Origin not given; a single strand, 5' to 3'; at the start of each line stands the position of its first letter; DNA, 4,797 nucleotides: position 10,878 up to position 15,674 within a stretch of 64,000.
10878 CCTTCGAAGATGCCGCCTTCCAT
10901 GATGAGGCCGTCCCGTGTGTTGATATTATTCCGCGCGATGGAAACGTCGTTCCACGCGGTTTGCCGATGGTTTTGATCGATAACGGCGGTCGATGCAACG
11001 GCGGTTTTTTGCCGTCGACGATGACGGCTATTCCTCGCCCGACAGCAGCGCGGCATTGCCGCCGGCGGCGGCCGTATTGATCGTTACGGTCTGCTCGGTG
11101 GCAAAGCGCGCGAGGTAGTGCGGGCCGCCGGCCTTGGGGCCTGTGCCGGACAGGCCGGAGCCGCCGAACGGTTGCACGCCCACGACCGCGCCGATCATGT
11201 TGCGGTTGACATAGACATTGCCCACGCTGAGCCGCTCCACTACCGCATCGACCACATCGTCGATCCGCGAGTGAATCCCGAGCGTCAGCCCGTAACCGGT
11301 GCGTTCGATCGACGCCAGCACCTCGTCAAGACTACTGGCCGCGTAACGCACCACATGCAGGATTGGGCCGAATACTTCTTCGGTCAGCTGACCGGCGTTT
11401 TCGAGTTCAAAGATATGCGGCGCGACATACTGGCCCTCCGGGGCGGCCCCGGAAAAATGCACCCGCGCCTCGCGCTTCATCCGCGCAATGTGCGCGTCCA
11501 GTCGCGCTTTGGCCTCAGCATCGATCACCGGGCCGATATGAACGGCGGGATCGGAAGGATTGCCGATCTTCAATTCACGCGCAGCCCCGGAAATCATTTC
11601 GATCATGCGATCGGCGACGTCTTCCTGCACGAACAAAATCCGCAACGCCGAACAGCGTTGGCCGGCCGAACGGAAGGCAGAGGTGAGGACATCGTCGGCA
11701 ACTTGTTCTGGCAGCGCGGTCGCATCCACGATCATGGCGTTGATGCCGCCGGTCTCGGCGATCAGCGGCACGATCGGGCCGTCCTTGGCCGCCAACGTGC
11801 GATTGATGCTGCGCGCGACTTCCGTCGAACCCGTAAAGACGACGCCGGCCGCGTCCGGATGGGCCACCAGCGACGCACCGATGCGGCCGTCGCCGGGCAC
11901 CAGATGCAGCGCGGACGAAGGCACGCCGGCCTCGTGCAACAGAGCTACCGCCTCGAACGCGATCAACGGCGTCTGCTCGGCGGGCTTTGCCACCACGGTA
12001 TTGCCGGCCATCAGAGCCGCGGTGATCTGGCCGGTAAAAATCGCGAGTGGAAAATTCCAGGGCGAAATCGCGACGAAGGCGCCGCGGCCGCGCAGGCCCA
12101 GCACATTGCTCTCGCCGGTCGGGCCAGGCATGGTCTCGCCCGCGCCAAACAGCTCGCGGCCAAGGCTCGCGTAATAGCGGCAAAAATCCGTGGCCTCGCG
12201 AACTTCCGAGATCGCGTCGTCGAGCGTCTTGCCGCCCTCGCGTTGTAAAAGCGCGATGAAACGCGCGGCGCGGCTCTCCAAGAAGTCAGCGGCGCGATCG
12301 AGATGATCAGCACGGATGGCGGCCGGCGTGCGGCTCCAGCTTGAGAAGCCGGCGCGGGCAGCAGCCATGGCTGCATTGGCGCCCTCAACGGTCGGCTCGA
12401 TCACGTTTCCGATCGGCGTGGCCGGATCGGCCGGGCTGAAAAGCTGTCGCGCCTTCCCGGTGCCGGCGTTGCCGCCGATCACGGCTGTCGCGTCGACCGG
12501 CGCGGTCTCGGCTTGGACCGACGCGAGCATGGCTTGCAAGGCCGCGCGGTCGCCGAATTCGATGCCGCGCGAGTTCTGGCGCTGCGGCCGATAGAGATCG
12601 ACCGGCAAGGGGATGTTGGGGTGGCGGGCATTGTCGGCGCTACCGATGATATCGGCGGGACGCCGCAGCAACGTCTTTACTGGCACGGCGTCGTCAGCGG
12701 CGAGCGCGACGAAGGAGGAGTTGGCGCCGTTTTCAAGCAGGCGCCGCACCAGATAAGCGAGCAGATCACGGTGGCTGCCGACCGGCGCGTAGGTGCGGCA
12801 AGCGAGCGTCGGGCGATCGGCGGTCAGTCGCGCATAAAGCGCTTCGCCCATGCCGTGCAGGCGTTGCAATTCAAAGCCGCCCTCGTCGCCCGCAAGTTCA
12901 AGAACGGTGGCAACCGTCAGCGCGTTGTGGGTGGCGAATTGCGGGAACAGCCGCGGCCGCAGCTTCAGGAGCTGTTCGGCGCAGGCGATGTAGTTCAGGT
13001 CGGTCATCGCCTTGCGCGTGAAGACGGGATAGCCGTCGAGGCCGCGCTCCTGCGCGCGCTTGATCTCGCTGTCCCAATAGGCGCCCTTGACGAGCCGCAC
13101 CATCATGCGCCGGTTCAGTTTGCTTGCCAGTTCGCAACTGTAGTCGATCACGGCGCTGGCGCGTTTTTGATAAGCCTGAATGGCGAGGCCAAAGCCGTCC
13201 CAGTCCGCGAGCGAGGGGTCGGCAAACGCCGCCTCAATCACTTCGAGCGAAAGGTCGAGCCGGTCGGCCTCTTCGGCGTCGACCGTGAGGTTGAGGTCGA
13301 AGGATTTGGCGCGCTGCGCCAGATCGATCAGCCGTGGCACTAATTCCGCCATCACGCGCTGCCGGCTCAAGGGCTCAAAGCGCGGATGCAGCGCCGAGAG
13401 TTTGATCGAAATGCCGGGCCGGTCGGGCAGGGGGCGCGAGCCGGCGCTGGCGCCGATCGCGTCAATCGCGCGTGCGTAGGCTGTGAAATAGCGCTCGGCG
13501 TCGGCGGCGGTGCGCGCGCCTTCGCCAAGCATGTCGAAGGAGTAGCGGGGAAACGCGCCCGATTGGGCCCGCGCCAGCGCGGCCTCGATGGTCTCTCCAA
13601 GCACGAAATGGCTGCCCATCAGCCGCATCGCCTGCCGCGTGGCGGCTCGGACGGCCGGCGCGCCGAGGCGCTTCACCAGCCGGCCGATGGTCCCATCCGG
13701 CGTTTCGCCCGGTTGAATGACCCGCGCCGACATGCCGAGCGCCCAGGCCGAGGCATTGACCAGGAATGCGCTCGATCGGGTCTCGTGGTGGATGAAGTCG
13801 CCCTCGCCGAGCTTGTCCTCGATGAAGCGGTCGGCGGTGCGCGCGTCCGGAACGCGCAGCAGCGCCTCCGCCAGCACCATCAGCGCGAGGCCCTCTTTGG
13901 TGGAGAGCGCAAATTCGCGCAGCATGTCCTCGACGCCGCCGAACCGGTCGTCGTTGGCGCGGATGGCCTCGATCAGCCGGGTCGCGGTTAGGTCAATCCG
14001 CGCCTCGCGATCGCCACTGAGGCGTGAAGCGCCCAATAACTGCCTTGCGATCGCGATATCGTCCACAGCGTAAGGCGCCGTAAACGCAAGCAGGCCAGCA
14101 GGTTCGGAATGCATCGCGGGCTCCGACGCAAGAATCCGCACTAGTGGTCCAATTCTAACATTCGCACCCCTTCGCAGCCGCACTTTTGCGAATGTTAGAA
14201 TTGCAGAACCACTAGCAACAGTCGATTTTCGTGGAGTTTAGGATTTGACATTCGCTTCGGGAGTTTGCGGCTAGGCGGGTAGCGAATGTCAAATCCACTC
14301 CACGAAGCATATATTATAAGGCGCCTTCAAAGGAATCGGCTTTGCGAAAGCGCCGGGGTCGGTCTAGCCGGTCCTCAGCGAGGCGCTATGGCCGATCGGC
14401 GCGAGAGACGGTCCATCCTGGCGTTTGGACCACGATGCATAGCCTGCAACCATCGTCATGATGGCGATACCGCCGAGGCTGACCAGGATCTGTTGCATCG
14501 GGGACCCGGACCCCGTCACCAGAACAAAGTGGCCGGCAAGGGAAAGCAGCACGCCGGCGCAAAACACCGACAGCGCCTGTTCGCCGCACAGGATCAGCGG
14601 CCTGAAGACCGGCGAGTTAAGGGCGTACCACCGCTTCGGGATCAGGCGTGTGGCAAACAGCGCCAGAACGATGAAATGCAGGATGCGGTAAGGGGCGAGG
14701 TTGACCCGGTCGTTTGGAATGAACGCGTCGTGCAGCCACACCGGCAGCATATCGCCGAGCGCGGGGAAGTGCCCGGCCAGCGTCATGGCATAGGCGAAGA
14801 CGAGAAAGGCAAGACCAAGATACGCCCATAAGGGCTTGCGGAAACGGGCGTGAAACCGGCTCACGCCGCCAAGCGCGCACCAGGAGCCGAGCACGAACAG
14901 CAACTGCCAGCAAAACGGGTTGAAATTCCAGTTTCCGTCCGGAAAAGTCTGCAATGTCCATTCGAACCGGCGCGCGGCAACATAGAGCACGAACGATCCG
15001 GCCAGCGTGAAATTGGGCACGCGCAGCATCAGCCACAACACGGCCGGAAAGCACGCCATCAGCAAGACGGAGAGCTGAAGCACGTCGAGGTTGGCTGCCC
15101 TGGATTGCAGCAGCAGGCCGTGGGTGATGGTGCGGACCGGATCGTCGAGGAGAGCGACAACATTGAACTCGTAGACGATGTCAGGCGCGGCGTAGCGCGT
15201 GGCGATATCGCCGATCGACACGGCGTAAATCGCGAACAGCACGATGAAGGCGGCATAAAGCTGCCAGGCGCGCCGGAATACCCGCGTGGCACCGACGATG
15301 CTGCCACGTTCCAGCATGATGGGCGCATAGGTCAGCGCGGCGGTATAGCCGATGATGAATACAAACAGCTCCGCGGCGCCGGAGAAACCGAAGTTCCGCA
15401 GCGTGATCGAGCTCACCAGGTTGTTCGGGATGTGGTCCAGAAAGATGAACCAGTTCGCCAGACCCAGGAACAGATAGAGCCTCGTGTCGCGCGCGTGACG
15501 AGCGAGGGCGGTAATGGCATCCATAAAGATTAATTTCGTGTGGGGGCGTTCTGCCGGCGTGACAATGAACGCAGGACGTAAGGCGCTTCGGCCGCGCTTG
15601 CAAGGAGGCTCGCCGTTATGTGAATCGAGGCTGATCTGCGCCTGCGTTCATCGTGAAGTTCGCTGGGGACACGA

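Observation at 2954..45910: Eight-copy CTAG-capped twin-hairpin element with fixed geometry but divergent sequence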

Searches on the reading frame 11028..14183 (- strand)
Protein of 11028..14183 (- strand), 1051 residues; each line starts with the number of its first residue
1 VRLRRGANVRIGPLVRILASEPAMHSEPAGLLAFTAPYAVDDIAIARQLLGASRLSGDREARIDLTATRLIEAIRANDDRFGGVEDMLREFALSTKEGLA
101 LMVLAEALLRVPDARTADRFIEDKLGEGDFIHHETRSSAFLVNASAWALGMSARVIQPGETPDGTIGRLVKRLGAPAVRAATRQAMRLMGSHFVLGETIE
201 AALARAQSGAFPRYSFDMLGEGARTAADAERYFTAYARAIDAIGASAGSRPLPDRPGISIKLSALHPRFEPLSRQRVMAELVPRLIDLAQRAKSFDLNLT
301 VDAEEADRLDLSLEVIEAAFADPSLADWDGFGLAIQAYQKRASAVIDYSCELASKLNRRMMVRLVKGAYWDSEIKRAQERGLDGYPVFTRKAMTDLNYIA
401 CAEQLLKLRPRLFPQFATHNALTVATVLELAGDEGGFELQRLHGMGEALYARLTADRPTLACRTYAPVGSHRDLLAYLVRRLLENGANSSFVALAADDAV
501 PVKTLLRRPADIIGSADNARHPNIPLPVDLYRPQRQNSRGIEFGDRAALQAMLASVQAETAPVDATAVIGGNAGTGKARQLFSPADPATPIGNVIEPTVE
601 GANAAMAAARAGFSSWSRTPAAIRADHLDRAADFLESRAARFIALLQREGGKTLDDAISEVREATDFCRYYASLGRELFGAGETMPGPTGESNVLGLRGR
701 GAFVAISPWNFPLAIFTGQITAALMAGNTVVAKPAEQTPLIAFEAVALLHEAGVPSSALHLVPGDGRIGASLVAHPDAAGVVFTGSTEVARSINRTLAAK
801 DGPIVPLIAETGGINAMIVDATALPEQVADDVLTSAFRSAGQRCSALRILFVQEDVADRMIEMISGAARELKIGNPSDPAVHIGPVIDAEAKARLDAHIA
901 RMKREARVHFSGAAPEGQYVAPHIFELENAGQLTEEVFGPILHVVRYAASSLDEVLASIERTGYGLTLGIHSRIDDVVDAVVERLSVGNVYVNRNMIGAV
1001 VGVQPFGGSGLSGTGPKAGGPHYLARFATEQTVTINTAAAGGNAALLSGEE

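Call 45: search_protein_families(library=pfam, proteins=[window:11028-14183:-], max_evalue=0.001)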
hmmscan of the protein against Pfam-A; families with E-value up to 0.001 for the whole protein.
window:11028-14183:- (1051 aa): 3 families
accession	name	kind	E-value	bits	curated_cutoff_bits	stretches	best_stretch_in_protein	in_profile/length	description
PF00171.27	Aldedh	-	2.1e-111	373.2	23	1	579-1033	9-461/461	Aldehyde dehydrogenase family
PF01619.24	Pro_dh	-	3.5e-98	329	27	1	205-492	7-276/278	Proline dehydrogenase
PF14850.11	Pro_dh-DNA_bdg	-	7.2e-40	136.4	27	1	84-193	2-112/112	DNA-binding domain of Proline dehydrogenase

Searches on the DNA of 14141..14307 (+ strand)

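Call 42: search_dna_similar(query=window:14141-14307:+, collection=plasmids, mode=distant, max_evalue=0.001, max_rows=40)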
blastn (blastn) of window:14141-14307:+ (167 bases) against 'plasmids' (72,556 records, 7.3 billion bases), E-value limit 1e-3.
Records with a match: 3; places in all: 3; records where one place covers at least 80% of the query: 3.
Best place of each record, by identity: 60-80% 3.
By first word of the organism name: Aminobacter 1; Rhizobium 1; Bradyrhizobium 1.
By predicted mobility (MOB-suite, as given by PLSDB): non-mobilizable 2; conjugative 1.
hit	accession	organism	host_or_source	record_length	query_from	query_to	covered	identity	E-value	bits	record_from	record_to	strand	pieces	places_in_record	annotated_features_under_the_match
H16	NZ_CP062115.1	Aminobacter sp. SR38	bacterial pure culture,soil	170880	2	163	97%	73.7%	4e-15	88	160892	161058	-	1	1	none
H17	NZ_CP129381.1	Rhizobium sp. SSA_523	single cell,Sea water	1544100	1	163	98%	72.3%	2e-12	79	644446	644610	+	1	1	none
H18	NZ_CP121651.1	Bradyrhizobium sp. CB82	Stylosanthes guianensis,cell culture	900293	1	163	98%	69.7%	3e-10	73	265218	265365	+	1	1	sugar ABC transporter substrate-binding protein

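Call 55: get_annotated_region(hit=H16, flank=4000)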
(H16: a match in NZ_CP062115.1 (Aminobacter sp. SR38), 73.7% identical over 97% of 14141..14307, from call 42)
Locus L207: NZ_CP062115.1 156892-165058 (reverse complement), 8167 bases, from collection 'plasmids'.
description: Aminobacter sp. SR38 plasmid pSR3, complete sequence
organism: Aminobacter sp. SR38 (NCBI taxid 2774562)
taxonomy: Bacteria; Pseudomonadota; Alphaproteobacteria; Hyphomicrobiales; Phyllobacteriaceae; Aminobacter; Aminobacter sp. SR38
host: -; source: bacterial pure culture,soil; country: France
typing (MOB-suite, as given by PLSDB): non-mobilizable; mating-pair formation MPF_T
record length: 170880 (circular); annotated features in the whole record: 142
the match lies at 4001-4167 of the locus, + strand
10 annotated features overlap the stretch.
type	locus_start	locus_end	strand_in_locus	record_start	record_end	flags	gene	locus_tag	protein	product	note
CDS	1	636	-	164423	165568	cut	-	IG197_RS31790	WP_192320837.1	Xaa-Pro peptidase family protein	GO:0006508 - proteolysis [Evidence IEA]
CDS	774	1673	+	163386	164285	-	-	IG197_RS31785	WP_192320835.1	LysR family transcriptional regulator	GO:0006355 - regulation of DNA-templated transcription [Evidence IEA]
CDS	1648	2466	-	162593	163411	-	ehuA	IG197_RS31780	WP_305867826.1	ectoine/hydroxyectoine ABC transporter ATP-binding protein EhuA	GO:0051470 - ectoine transport [Evidence IEA]; GO:0033308 - hydroxyectoine transport [Evidence IEA]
CDS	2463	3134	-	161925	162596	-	ehuD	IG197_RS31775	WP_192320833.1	ectoine/hydroxyectoine ABC transporter permease subunit EhuD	GO:0051470 - ectoine transport [Evidence IEA]; GO:0033308 - hydroxyectoine transport [Evidence IEA]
CDS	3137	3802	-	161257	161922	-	ehuC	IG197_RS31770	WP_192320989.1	ectoine/hydroxyectoine ABC transporter permease subunit EhuC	GO:0051470 - ectoine transport [Evidence IEA]; GO:0033308 - hydroxyectoine transport [Evidence IEA]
CDS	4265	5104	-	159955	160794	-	-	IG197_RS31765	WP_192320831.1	transporter substrate-binding domain-containing protein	-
CDS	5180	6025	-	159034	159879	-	-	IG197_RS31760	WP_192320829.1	transporter substrate-binding domain-containing protein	-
CDS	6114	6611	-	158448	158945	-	-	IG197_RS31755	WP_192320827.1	Lrp/AsnC family transcriptional regulator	-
CDS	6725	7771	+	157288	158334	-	-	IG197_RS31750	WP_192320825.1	diaminopropionate ammonia-lyase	-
CDS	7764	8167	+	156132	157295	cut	-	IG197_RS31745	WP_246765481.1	amidohydrolase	-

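Call 56: get_annotated_region(hit=H17, flank=4000)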
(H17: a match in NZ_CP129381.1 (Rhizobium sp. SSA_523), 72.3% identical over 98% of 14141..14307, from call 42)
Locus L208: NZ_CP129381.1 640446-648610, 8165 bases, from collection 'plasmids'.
description: Rhizobium sp. SSA_523 strain SSA5.23 plasmid pHM3, complete sequence
organism: Rhizobium sp. SSA_523 (NCBI taxid 2952477)
taxonomy: Bacteria; Pseudomonadota; Alphaproteobacteria; Hyphomicrobiales; Rhizobiaceae; Rhizobium; Rhizobium sp. SSA 523
host: -; source: single cell,Sea water; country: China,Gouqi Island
typing (MOB-suite, as given by PLSDB): non-mobilizable
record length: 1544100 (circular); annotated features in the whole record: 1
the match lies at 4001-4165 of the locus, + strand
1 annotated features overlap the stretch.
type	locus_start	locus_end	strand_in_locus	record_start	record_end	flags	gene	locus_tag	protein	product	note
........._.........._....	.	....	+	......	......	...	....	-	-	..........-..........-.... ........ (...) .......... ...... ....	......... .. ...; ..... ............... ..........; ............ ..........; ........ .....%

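Call 57: get_annotated_region(hit=H18, flank=4000)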
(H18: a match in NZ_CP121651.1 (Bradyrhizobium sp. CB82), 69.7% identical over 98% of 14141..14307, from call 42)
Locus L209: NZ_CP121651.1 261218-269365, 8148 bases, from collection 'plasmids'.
description: Bradyrhizobium sp. CB82 plasmid pCB82_1, complete sequence
organism: Bradyrhizobium sp. CB82 (NCBI taxid 3039159)
taxonomy: Bacteria; Pseudomonadota; Alphaproteobacteria; Hyphomicrobiales; Nitrobacteraceae; Bradyrhizobium; Bradyrhizobium sp. CB82
host: -; source: Stylosanthes guianensis,cell culture; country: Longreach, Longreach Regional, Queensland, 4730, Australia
typing (MOB-suite, as given by PLSDB): conjugative; replicon rep_cluster_506; relaxase MOBP; mating-pair formation MPF_T
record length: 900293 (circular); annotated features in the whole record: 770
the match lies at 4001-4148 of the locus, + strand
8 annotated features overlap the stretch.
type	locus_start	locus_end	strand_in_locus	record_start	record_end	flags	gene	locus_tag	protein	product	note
CDS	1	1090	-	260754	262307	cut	-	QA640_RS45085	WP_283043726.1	sugar ABC transporter ATP-binding protein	-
CDS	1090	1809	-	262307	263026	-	-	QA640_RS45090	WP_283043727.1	GntR family transcriptional regulator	-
CDS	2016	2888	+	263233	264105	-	-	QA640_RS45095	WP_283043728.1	SMP-30/gluconolactonase/LRE family protein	-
CDS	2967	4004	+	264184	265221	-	-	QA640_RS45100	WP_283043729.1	sugar ABC transporter substrate-binding protein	-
CDS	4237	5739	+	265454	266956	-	-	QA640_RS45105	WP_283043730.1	sugar ABC transporter ATP-binding protein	-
CDS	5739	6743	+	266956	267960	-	-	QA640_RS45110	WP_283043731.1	ABC transporter permease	GO:0008643 - carbohydrate transport [Evidence IEA]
CDS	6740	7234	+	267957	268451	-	-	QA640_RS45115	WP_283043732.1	lactoylglutathione lyase family protein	-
CDS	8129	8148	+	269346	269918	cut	-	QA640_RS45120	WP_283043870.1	LysR substrate-binding domain-containing protein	-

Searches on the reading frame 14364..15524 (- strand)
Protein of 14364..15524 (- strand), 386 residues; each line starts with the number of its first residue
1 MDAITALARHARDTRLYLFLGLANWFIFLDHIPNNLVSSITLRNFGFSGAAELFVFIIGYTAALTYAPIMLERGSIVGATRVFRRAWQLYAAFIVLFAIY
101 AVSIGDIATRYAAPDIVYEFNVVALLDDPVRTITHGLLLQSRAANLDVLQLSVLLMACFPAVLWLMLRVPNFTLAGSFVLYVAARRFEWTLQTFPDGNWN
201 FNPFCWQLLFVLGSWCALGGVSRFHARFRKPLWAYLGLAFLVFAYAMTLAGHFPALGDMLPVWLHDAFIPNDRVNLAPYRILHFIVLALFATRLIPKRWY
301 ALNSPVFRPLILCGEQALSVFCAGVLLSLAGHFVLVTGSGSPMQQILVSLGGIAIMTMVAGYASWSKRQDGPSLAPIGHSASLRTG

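Call 45: search_protein_families(library=pfam, proteins=[window:14364-15524:-], max_evalue=0.001)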
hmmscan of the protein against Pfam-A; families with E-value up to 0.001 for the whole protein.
window:14364-15524:- (386 aa): 1 family
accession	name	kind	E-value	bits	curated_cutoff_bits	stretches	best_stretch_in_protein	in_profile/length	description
PF10129.15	OpgC_C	-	3.5e-118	395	21.4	1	12-368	1-358/358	OpgC protein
